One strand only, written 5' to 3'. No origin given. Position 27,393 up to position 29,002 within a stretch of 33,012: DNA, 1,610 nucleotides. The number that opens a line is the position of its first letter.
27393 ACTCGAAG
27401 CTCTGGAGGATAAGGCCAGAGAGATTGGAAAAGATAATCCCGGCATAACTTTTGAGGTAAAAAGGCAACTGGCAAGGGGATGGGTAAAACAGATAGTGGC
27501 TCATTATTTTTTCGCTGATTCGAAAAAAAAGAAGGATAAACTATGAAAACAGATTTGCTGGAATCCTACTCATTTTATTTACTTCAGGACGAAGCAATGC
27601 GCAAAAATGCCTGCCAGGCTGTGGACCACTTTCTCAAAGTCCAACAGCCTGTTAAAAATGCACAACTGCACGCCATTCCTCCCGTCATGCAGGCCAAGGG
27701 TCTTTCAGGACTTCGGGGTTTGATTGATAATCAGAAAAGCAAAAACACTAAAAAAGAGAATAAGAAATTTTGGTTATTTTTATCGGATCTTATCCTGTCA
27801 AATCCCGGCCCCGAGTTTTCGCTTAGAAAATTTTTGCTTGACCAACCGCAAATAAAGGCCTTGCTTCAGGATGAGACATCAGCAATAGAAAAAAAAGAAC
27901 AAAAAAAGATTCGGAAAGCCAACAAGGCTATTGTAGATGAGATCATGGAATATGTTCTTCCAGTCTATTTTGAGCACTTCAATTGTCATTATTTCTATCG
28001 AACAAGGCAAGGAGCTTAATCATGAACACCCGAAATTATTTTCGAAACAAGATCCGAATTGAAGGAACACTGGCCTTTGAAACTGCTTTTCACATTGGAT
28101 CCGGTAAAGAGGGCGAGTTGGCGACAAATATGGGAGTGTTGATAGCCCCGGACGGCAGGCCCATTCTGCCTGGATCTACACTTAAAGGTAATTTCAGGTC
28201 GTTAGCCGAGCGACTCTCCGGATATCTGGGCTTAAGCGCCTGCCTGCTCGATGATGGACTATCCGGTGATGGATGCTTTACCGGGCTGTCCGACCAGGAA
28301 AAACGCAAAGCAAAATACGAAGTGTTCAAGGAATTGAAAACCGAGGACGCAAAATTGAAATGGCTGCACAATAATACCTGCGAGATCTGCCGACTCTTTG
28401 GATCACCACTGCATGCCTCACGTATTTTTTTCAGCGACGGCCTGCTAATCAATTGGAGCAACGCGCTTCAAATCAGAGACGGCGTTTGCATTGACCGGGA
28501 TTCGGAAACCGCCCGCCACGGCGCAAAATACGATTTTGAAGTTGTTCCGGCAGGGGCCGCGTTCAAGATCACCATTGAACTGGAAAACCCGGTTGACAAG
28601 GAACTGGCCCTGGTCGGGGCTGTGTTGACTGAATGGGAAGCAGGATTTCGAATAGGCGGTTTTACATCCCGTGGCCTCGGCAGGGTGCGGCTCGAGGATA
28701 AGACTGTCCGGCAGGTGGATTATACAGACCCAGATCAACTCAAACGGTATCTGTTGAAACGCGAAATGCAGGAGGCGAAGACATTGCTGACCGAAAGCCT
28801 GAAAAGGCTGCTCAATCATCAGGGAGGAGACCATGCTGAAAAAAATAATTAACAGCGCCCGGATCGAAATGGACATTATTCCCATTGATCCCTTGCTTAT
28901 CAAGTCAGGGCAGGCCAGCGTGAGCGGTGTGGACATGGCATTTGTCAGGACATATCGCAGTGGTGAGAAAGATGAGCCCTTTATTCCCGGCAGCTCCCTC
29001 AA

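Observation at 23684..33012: HD-less type III-D-like CRISPR effector operon whose only visible signalling output is a TIR-SAVED protein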

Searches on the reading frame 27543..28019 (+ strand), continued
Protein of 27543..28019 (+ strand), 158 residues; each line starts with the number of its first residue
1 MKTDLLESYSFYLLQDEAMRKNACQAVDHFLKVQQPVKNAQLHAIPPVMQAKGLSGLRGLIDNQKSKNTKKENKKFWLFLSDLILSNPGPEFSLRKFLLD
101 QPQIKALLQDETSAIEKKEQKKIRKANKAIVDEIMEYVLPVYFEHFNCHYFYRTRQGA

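Call 88: search_protein_families(library=padloc, proteins=[L017:13912-15192:+, L017:15189-15587:+, L011:14117-15262:+, L018:1362-2780:+, L018:11382-12563:+], max_evalue=0.01)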
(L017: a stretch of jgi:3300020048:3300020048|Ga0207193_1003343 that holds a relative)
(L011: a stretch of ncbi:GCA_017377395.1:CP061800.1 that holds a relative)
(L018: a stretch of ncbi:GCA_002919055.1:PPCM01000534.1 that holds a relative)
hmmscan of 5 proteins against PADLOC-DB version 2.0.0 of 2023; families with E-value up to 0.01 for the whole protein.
L017:13912-15192:+ (426 aa): 31 families (the best 25 are shown)
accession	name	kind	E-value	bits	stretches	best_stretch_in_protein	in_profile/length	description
PDLC01824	CARF2--CARF_HEPN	-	1.1e-103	345.6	1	3-414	2-370/376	-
PDLC01032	Csx1/Csm6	-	4.2e-89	297.7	1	1-412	1-364/412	CARF+HEPN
PDLC01843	CARF2--CARF_HEPN_CSX20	-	1.7e-84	282.6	1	1-410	1-373/498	-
PDLC01621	Csx1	-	7.9e-73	244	1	5-392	1-339/340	CAS-III; associated_signaling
PDLC01345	Csx1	-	6.3e-71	237.3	1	4-325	1-266/267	CAS-III; associated_signaling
PDLC01839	CARF2--CARF_HEPN_CARF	-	1.9e-51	173.4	1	4-393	2-343/518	-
PDLC01844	CARF2--CARF_HEPN_CSX3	-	3.8e-50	169.1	1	4-405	2-363/464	-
PDLC01842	CARF2--CARF_HEPN_CSX16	-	1.8e-39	134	1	4-392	2-349/478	-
PDLC01281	Csx1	-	8.1e-37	125.1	1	5-198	2-190/191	CAS-III; associated_signaling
PDLC01826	CARF2--CARF_HEPN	-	1.3e-30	104.9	2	76-236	107-258/393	-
PDLC01832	CARF2--CARF_HEPN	-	3.8e-30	103.5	1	2-412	2-403/416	-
PDLC01825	CARF2--CARF_HEPN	-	2e-26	90.8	1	63-213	93-229/382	-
PDLC01687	Csx1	-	2e-25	87.6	1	263-414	3-149/152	Csx1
PDLC01840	CARF2--CARF_HEPN_CARF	-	2.3e-22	77.4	1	5-225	7-210/547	-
PDLC01284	Csx1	-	3.9e-21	74.2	1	29-335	29-279/289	CAS-III; associated_signaling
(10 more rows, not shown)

L017:15189-15587:+ (132 aa): 4 families
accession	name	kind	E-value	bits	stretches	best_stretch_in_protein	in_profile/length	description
PDLC01384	Csx20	-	1e-45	153.2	1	1-128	1-127/128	"CAS-I,CAS-III; associated"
PDLC01659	Csx20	-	4.1e-44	147.9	1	1-128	1-127/128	"CAS-I,CAS-III; associated"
PDLC01038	Csx15/20/peptidase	-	2.6e-39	132.2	1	4-127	2-118/118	peptidase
PDLC01843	CARF2--CARF_HEPN_CSX20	-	3.9e-22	76.8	1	6-127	395-498/498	-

L011:14117-15262:+ (381 aa): 23 families
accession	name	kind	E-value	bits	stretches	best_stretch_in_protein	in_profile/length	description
PDLC01033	CARF_RelE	-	1e-47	161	1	6-294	4-238/294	CARF+RelE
PDLC01937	CARF7--CARF_RelE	-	2.9e-43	146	1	5-291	4-269/344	-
PDLC01931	CARF7--CARF_DUF2103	-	2.5e-42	143.3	1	6-254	4-235/340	-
PDLC01930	CARF7--CARF_DUF2103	-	7.6e-42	141.9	1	5-319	4-298/353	-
PDLC01355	Csm6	-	2e-37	126.4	1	34-198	17-170/172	CAS-III; associated_signaling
PDLC01926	CARF7--CARF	-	8.8e-32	108.5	1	4-202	2-200/241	-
PDLC01936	CARF7--CARF_RelE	-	1.6e-30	104.7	1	7-276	5-273/356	-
PDLC01634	Csm6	-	7e-30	101.9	1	52-189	2-130/130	CAS-III; associated_signaling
PDLC01934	CARF7--CARF_RelE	-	1.2e-28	98.2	1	5-214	4-225/359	-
PDLC01969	CARF_RelE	-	3.3e-26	90.3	1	63-289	12-222/296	-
PDLC01932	CARF7--CARF_DUF2103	-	4.6e-20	70.4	1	7-357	5-335/361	-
PDLC01462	Csm6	-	3e-17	60.9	1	32-193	27-177/192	CAS-III; associated_signaling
PDLC01939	CARF7--CARF_RelE_like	-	1e-16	58.6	1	20-210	25-209/370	-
PDLC01307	Csm6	-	1.8e-16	58.3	1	38-194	21-161/169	CAS-III; associated_signaling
PDLC01927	CARF7--CARF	-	2e-15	54.8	1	7-190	5-175/297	-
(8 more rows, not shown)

L018:1362-2780:+ (472 aa): 26 families (the best 25 are shown)
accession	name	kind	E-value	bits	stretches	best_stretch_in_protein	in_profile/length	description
PDLC01801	CARF1--CARF_HEPN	-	1.5e-56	190.1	1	57-451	24-401/441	-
PDLC01360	Csx1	-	1.2e-38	131.1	1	76-451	8-345/365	CAS-III; associated_signaling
PDLC01639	Csx1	-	3.5e-38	129.6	1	76-450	8-341/361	CAS-III; associated_signaling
PDLC01031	Csx1/Csm6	-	2.5e-31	107.4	1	60-450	5-317/357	CARF+HEPN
PDLC01799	CARF1--CARF_HEPN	-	1.8e-29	101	1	120-451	100-422/454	-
PDLC01819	CARF1--CARF_HEPN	-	2.7e-28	96.7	1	56-427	56-402/475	-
PDLC01798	CARF1--CARF_HEPN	-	2e-19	67.9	1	58-391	2-323/396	-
PDLC01802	CARF1--CARF_HEPN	-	2.5e-19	67.4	1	58-450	3-351/388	-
PDLC01818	CARF1--CARF_HEPN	-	1.5e-18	65.7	1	58-237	78-250/419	-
PDLC01796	CARF1--CARF_HEPN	-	3.8e-18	63.9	1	59-459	3-368/401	-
PDLC01315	Csx1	-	1.7e-15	55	1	70-448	2-306/329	CAS-III; associated_signaling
PDLC01809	CARF1--CARF_HEPN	-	6.3e-11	40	1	124-266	126-269/496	-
PDLC01981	CARF_m2--CARF_LON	-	3.5e-10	37.9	1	27-197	247-405/408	-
PDLC01966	CARF_HEPN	-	4.3e-10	37.5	1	109-275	4-165/333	-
PDLC01168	CARF_2M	-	8.5e-09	33.5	1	66-184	84-190/200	"CARF, 2 TMs"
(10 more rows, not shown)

L018:11382-12563:+ (393 aa): 26 families (the best 25 are shown)
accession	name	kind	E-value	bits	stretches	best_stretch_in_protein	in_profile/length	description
PDLC02012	SAVED5--SAVED_TIR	-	2.1e-53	179.9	1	7-388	12-386/404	-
PDLC00728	Effector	-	1.8e-26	91.1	1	7-383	8-397/432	TIR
PDLC00737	Effector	-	1.9e-19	68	1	185-392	290-505/506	Endonuclease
PDLC00741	Effector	-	2.7e-19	67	1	186-392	285-487/489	Endonuclease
PDLC02004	SAVED3--SAVED_PDDEXK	-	1.5e-18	65.1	1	194-389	289-487/490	-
PDLC00752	Effector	-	3.8e-18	63.6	1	192-388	298-502/508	Endonuclease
PDLC02005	SAVED3--SAVED_PDDEXK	-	1.4e-17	61.4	1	188-393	282-482/483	-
PDLC02007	SAVED3--SAVED_PDDEXK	-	7.8e-16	55.8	1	187-390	277-480/485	-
PDLC00727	Effector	-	2.7e-13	47.3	2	8-103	173-268/590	TIR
PDLC00750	Effector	-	7e-13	46.2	1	192-380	269-453/465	Endonuclease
PDLC02013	SAVED5--SAVED_TIR_JAB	-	2.8e-12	44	2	199-393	374-571/584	-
PDLC02006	SAVED3--SAVED_PDDEXK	-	1.2e-11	42.1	1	192-383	269-455/463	-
PDLC02009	SAVED4--SAVED_LON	-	1.1e-09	35.8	1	186-388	259-461/470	-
PDLC02011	SAVED4--SAVED_TM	-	4.1e-09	34.4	1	325-388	207-266/278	-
PDLC00744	Effector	-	6.6e-09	33.2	1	196-392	290-493/495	Endonuclease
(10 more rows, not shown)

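Call 92: search_protein_representatives(alignment_id=A1)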
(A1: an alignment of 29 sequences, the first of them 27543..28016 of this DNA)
Query: 29 sequences, 159 profile positions. Proteins with E-value up to 0.001 (for the whole library): 74; up to 1e-10: 57; up to 1e-30: 38. The best 74 are listed.
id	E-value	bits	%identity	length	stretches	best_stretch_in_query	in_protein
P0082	1.3e-64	233.3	-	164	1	1-158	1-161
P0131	4.8e-55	202.3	-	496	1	3-158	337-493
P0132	3.8e-54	199.4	-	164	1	3-157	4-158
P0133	3.7e-53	196.1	-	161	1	1-158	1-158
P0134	6.9e-52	192.0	-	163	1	1-155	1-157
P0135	2.1e-51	190.4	-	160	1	1-155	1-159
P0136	1.3e-50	187.9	-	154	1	1-155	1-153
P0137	9.8e-50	185.0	-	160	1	6-156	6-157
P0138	4.2e-48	179.7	-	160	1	1-156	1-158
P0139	5.6e-48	179.3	-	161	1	1-157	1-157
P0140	2.1e-47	177.4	-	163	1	1-156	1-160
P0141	2.7e-47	177.1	-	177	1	1-157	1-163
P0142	1.6e-46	174.6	-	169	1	1-157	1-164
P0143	1.0e-45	171.9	-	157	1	1-156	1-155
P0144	1.1e-45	171.9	-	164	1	4-155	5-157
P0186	2.6e-10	56.9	-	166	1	3-156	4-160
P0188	8.7e-09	51.9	-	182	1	12-156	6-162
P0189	2.2e-08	50.6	-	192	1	8-156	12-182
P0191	1.6e-06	44.6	-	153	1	16-137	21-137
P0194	1.4e-05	41.5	-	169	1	3-155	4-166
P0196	1.4e-05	41.5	-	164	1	16-156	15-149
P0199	5.6e-05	39.6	-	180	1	11-157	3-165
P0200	6.0e-04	36.2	-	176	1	14-154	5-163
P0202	9.0e-04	35.6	-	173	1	13-156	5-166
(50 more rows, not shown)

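Call 93: search_protein_families(library=padloc, proteins=[P0131, P0186, P0188, P0189, P0191, P0194, P0196, P0199, P0200, P0202], max_evalue=0.1)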
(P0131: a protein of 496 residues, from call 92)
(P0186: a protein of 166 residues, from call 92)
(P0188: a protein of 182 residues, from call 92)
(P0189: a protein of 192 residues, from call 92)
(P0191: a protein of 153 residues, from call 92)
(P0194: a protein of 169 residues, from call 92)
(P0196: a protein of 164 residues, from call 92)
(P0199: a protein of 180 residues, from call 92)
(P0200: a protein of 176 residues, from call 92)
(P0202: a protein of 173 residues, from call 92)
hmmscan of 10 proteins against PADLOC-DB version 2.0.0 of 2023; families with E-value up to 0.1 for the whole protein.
P0131 (496 aa): 2 families
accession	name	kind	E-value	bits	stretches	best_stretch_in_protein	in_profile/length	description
PDLC04559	PDC-M28B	-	1.9e-25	87.9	1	5-235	131-365/438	-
PDLC04560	PDC-M28B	-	5e-11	40.5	2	5-50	17-62/327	-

P0186 (166 aa): 0 families

P0188 (182 aa): 0 families

P0189 (192 aa): 0 families

P0191 (153 aa): 0 families

P0194 (169 aa): 0 families

P0196 (164 aa): 0 families

P0199 (180 aa): 0 families

P0200 (176 aa): 1 family
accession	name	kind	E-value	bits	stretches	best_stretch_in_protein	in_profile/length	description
PDLC01934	CARF7--CARF_RelE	-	0.015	12.4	1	5-44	92-131/359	-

P0202 (173 aa): 0 families

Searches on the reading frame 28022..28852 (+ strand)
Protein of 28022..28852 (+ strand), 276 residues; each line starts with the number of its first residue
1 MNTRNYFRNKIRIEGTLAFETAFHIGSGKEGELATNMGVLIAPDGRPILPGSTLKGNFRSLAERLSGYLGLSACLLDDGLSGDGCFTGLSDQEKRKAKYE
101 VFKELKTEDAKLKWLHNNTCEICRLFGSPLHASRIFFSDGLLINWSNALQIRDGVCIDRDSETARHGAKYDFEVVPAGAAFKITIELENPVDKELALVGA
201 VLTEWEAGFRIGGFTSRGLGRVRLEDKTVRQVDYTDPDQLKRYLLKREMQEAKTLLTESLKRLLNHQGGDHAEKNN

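Call 6: search_protein_families(library=pfam, proteins=[window:28022-28852:+], max_evalue=0.1)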
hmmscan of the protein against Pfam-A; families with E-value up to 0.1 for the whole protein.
window:28022-28852:+ (276 aa): 2 families
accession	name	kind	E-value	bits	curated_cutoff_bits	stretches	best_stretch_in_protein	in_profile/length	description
PF03787.20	RAMPs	-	1.9e-27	97.5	22.1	1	17-223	2-189/189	RAMP superfamily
PF23978.1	DUF7303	-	0.039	13.9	27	1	147-183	86-122/195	Family of unknown function (DUF7303)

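Call 7: search_protein_families(library=ncbifam, proteins=[window:28022-28852:+], max_evalue=0.1)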
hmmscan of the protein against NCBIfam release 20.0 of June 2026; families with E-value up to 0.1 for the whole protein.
window:28022-28852:+ (276 aa): 10 families
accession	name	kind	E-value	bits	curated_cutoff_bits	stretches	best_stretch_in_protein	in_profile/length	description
TIGR02581.1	cas_cyan_RAMP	equivalog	3.9e-43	147.6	108.05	1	8-227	1-213/216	type III CRISPR-associated RAMP protein Csx7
NF041225.1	Cas_III-E_gRAMP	equivalog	1.3e-12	46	700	2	149-253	502-606/1636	type III-E CRISPR-associated gRAMP effector Cas7-11e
TIGR02582.1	cas7_TM1809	equivalog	5.8e-12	46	90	1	9-224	2-203/203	type III-A CRISPR-associated RAMP protein Csm3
TIGR03986.1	TIGR03986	equivalog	1e-09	38.4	161.35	2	12-66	35-92/568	TIGR03986 family type III CRISPR-associated RAMP protein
TIGR02580.1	cas_RAMP_Cmr4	equivalog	1.2e-06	28.6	87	2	106-223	156-283/283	type III-B CRISPR module RAMP protein Cmr4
TIGR03115.2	cas7_csf2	equivalog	2.9e-06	26.7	130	1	170-261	239-335/346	type IV CRISPR-associated protein Csf2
NF049957.1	Cas_III-I_gRAMP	exception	9.8e-06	23.7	800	1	149-233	99-187/1076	type III-I CRISPR-associated gRAMP effector Cas7-11i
TIGR02674.1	cas_cyan_RAMP_2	equivalog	0.00034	19.9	177.3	1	207-267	224-285/402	type III-D CRISPR-associated RAMP protein Csx10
TIGR01898.1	cas_TM1791_cmr6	equivalog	0.004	17.3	51.1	1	25-141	11-103/195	type III-B CRISPR module RAMP protein Cmr6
TIGR01899.1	cas_TM1807_csm5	equivalog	0.016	14.7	38.3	1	35-60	98-123/364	type III-A CRISPR-associated RAMP protein Csm5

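Call 8: search_protein_families(library=padloc, proteins=[window:28022-28852:+], max_evalue=0.1)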
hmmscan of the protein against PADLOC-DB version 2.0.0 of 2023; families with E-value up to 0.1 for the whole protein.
window:28022-28852:+ (276 aa): 42 families (the best 25 are shown)
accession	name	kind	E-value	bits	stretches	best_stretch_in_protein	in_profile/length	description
PDLC01296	Csm3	-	4.5e-39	132.4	1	8-227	1-189/192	"CAS-III-A,CAS-III-D; effector_G7"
PDLC01442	Csm3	-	3e-38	129.8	1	7-242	4-189/208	"CAS-III-A,CAS-III-D; effector_G7"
PDLC02115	Cas7_IIId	-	1.1e-35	121.7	1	9-253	2-203/486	-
PDLC02111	Cas7_IIId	-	4.2e-31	106.2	1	5-256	4-208/417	-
PDLC01017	Csm3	-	8.6e-27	92.5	1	7-257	5-251/257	Csm3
PDLC02112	Cas7_IIId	-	5e-23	79.5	2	118-244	64-194/434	-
PDLC01016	Csm3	-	1.7e-22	78.7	1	16-223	2-189/189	Csm3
PDLC01015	Csm3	-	2.3e-18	65.9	1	21-220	3-178/178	Csm3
PDLC01724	typeIV_Cas7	-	7.7e-16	56.6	2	164-238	211-289/329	Csf2_0_IV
PDLC01339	Csm3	-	6.4e-15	54.6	1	20-220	2-163/163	"CAS-III-A,CAS-III-D; effector_G7"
PDLC01220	gRAMP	-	2.7e-14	49.7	3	150-260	478-586/1494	CAS-III-E; effector_UNK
PDLC01297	Csm3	-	2e-13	48.7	1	10-231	2-192/198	"CAS-III-A,CAS-III-D; effector_G7"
PDLC02107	Cas7_IIId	-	5.5e-13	46.6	1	146-253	105-207/426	-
PDLC01014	Csm3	-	1.5e-12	46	1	9-224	2-203/203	CRISPR type III-A/MTUBE-associated RAMP protein Csm3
PDLC01613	Csm3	-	1.6e-12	46.7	1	19-223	4-177/177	"CAS-III-A,CAS-III-D; effector_G7"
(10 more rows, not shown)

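Call 55: search_solved_structures(query=window:28022-28852:+, max_evalue=0.01, show_alignments=1)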
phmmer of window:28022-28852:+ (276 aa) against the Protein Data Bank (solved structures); distinct sequences matched with E-value up to 0.01: 42.
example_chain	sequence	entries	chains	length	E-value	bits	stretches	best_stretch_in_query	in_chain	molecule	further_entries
8s9t_D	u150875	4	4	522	1.5e-17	67.2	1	114-245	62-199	Cas7-2x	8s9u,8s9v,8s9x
8bmw_H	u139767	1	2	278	4.2e-14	55.9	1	9-224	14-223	CRISPR-associated Cas7 paralog (Type III-D)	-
7yn9_A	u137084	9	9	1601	1.9e-12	50.5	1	150-265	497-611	CRISPR-associated RAMP family protein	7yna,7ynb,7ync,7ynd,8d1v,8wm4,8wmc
8gs2_A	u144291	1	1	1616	2e-12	50.4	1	150-265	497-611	CRISPR-associated RAMP family protein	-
8eex_A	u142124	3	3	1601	5.1e-12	49.1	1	150-265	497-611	Cas7-11 | CRISPR-associated RAMP family protein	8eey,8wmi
7y9y_A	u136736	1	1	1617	5.4e-12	49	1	150-265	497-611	CRISPR-associated RAMP family protein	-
7wah_A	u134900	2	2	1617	7e-12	48.6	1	150-265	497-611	CRISPR-associated RAMP family protein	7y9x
8bmw_G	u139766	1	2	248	1.7e-10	44.1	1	10-251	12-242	CRISPR-associated Cas7 paralog (Type III-D)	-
4qts_C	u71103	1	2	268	4.1e-10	42.8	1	7-67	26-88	CRISPR type III-associated RAMP protein Csm3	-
7zol_B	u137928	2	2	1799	1.2e-09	41.3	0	120-222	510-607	Cas7-11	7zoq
9zs2_E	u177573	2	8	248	2.4e-08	37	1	12-233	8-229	CRISPR system Cms endoribonuclease Csm3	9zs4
21bh_B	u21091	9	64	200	3e-08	36.7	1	119-228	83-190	a protein | protein structure | Cas7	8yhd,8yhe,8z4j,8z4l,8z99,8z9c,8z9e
9wxh_D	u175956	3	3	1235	3.6e-08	36.4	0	12-63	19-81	TIGR03986 family CRISPR-associated RAMP protein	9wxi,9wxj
8bmw_N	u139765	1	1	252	5.3e-07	32.6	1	112-230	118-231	CRISPR-associated Cas7 paralog (Type III-D)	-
4n0l_A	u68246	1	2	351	5.6e-07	32.5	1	11-139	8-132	Predicted component of a thermophile-specific DNA repair system, contains a RAMP domain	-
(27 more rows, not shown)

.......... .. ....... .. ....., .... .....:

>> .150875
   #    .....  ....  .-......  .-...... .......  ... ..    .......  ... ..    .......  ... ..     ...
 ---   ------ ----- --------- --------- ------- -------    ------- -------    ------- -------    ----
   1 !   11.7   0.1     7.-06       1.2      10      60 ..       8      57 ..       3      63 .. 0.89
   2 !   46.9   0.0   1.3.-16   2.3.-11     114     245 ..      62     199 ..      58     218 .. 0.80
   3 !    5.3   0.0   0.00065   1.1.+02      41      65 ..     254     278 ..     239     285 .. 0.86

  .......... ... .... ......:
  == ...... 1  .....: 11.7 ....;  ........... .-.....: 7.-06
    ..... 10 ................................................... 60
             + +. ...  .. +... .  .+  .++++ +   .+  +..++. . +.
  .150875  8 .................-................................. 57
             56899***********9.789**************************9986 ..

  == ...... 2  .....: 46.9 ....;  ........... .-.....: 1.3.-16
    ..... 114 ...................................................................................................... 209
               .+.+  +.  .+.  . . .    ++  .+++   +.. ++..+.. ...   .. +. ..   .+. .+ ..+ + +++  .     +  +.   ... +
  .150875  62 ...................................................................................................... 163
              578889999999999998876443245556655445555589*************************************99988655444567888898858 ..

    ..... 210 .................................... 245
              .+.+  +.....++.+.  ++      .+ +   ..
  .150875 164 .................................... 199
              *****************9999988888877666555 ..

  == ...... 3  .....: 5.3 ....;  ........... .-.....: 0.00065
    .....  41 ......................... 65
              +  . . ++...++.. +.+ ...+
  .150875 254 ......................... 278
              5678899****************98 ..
